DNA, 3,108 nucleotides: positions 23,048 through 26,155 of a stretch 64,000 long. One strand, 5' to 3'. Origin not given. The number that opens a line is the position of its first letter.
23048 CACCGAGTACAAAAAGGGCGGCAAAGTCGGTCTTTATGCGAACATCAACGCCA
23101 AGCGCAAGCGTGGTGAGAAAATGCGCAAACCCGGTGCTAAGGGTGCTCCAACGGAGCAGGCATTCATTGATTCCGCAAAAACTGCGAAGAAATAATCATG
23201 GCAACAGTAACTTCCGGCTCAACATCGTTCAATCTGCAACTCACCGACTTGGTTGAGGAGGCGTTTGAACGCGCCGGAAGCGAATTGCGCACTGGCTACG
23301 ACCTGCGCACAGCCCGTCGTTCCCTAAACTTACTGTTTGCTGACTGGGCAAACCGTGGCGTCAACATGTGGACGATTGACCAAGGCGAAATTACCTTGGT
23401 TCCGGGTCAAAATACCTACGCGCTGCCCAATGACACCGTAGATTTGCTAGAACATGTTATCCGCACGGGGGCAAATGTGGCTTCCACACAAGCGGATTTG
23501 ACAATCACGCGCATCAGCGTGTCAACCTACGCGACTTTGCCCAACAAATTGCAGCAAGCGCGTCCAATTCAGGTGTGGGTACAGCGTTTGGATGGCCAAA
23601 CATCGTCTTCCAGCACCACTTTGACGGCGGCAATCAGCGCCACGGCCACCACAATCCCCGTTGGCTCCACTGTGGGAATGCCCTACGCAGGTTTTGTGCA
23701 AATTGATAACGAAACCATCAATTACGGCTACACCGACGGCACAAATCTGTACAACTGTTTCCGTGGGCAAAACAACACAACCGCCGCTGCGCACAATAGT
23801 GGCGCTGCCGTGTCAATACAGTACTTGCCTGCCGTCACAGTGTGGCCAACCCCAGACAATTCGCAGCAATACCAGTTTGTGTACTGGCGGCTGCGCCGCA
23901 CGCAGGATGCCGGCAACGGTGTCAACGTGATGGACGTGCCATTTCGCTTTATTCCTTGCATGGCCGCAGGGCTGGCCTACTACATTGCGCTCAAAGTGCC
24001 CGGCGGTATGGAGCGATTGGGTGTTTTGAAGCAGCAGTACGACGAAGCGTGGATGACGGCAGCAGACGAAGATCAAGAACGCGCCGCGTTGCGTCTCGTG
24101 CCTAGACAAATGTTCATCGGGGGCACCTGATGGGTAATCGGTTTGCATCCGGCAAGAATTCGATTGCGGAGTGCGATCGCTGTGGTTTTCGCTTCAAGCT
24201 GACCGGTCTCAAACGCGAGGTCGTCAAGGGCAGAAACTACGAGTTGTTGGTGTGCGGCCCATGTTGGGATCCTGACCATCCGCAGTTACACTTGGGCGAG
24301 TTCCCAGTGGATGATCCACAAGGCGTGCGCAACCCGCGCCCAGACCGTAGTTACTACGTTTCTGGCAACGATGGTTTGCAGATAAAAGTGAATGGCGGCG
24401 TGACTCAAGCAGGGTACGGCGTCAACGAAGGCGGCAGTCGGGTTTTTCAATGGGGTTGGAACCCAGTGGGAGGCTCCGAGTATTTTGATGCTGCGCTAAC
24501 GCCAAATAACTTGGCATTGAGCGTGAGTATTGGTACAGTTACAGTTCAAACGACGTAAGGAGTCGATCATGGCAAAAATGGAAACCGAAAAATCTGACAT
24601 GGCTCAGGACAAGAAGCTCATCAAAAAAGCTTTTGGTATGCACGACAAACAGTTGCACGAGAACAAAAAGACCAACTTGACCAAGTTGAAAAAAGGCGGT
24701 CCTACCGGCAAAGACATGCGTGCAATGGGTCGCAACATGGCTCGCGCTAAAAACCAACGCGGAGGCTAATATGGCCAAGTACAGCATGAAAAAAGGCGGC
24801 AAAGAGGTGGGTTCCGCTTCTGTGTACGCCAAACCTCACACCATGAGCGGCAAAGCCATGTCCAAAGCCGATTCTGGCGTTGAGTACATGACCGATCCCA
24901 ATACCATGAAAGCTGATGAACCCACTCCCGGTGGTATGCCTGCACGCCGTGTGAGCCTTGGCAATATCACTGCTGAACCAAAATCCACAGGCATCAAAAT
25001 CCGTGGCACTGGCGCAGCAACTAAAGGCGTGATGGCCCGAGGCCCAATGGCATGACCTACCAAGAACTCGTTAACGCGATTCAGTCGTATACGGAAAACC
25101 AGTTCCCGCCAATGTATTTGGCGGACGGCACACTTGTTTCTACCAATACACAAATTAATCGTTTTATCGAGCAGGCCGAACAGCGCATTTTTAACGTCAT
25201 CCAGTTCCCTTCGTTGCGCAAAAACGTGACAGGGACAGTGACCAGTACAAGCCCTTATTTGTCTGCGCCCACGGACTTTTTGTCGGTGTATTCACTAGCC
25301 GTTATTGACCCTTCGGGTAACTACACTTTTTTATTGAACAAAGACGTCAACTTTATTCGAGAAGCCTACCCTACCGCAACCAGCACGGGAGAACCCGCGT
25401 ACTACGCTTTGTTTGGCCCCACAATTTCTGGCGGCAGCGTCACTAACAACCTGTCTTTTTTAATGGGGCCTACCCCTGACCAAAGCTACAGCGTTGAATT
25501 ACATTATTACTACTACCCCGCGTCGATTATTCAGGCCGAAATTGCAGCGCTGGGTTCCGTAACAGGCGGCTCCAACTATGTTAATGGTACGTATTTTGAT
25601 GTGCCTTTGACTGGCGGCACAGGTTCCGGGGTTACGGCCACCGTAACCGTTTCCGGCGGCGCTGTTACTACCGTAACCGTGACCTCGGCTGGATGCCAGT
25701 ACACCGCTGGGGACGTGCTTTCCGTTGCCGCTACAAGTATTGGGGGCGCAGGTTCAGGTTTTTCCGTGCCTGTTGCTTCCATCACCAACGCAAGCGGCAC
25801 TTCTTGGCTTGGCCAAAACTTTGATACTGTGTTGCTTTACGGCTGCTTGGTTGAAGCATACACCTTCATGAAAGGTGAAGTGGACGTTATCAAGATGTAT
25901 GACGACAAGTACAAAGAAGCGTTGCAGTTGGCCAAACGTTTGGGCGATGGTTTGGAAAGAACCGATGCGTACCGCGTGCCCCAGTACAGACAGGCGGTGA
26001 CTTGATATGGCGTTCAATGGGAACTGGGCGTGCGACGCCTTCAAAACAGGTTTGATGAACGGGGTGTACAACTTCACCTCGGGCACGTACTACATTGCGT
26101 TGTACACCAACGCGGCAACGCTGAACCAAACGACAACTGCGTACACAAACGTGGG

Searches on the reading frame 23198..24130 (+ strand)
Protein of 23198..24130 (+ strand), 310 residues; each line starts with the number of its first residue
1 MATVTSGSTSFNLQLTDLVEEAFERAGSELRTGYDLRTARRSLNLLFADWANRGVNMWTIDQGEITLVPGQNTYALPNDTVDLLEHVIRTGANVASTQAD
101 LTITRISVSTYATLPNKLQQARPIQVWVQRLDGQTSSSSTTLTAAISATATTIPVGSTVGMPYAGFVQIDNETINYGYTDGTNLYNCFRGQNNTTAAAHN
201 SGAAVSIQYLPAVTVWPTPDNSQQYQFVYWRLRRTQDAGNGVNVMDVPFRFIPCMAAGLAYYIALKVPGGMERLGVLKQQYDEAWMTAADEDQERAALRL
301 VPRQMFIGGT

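Call 15: search_protein_families(library=phrogs, proteins=[window:23198-24130:+], max_evalue=0.001)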
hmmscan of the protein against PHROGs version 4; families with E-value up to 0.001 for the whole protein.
window:23198-24130:+ (310 aa): 6 families
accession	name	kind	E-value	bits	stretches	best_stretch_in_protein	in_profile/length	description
phrog_12985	-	unknown function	1.5e-18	68.4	2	16-129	5-129/238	-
phrog_9851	-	tail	3.2e-10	39.5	1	62-215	737-877/1092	tail fiber protein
phrog_4406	-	head and packaging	1.9e-06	25.8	1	138-195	66-124/3231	virion structural protein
phrog_2885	-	tail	1.2e-05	22.8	1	137-197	70-131/4179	baseplate wedge subunit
phrog_7578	-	unknown function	2.9e-05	24.2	1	129-207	13-99/300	-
phrog_11439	-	tail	4.5e-05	22.8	1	136-205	198-272/775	tail fiber protein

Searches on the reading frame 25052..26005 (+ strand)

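Call 15: search_protein_families(library=phrogs, proteins=[window:25052-26005:+], max_evalue=0.001)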
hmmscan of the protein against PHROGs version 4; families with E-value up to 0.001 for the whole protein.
window:25052-26005:+ (317 aa): 10 families
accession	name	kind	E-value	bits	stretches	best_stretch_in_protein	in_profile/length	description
phrog_2941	-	head and packaging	1.4e-14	55.2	2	31-157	23-136/208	virion structural protein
phrog_5342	-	tail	2.2e-11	42.3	1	171-238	2373-2439/3319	tail fiber protein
phrog_10775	-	tail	5.8e-11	43.5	1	2-161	5-169/237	tail protein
phrog_6005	-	head and packaging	2.3e-09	36.4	1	167-248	181-265/1512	virion structural protein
phrog_4406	-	head and packaging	1.8e-08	32.5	1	148-235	1166-1272/3231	virion structural protein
phrog_438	-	tail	2.8e-06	27.8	1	161-238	195-270/478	baseplate wedge subunit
phrog_697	-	head and packaging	3.2e-06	25.7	1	161-239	1935-2006/2079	structural protein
phrog_32294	-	tail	5.3e-06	24.3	1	162-245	1915-1996/2435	baseplate wedge subunit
phrog_460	-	connector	0.0002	21.2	1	155-230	222-296/385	head closure Hc2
phrog_19630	-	head and packaging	0.00057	18.7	1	163-246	1121-1198/1266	virion structural protein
